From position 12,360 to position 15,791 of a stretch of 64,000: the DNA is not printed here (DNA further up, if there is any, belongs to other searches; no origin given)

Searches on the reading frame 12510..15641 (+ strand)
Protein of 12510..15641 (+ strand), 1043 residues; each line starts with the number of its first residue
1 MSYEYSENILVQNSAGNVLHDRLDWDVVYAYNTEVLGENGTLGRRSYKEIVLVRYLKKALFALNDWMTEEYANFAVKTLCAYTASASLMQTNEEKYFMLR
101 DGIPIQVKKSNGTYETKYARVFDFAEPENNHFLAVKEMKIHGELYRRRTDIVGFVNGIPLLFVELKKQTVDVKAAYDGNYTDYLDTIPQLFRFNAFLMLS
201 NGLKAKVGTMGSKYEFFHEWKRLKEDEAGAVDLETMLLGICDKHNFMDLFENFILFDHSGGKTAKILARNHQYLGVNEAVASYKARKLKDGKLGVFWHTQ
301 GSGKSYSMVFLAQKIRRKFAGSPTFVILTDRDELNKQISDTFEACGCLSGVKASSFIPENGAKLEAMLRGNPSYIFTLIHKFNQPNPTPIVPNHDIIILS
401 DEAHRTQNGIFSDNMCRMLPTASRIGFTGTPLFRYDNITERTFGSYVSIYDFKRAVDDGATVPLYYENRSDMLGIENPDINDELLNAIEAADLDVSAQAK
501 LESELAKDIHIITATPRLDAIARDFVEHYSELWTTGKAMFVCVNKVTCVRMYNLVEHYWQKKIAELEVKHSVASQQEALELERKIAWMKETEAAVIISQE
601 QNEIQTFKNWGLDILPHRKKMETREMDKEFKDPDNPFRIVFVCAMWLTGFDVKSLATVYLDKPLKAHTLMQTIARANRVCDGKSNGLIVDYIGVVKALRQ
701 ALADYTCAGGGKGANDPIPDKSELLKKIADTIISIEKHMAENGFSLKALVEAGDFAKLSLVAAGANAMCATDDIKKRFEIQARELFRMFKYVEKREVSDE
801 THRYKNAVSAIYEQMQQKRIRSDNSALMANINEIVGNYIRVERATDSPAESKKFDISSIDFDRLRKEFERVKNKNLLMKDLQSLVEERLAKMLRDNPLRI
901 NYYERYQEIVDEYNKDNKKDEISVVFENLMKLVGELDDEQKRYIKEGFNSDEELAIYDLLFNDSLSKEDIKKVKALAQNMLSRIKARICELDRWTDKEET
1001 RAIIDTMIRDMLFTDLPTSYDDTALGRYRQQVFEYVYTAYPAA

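Call 6: search_protein_families(library=pfam, proteins=[window:12510-15641:+], max_evalue=0.001)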
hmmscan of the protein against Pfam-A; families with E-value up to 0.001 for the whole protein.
window:12510-15641:+ (1043 aa): 5 families
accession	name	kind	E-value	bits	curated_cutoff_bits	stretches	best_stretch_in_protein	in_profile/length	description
PF18766.7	SWI2_SNF2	-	1.3e-63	215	26.7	1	271-489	1-213/221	SWI2/SNF2 ATPase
PF04313.20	HSDR_N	-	3.9e-35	121.9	25.1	1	5-213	2-195/198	Type I restriction enzyme R protein N terminus (HSDR_N)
PF04851.21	ResIII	-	9.4e-20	71.6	22.5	1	269-431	5-162/164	Type III restriction enzyme, res subunit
PF22679.2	T1R_D3-like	-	2.8e-19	70.5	27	1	536-691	3-156/158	Type I restriction enzyme subunit R domain 3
PF00270.35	DEAD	-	0.00029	21.1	26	0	301-430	24-159/167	DEAD/DEAH box helicase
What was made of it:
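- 12510..15641 (+): Context: hsdR of the second type I R-M system, 100 nt upstream. No promoter-like or terminator-like site was found in the gap. Pfam HSDR_N, SWI2_SNF2, ResIII and T1R_D3-like (call 6).
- Checked: The gene lies 100 nt downstream of, and co-directional with, a full-length hsdR at 12510-15641 (call 6).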
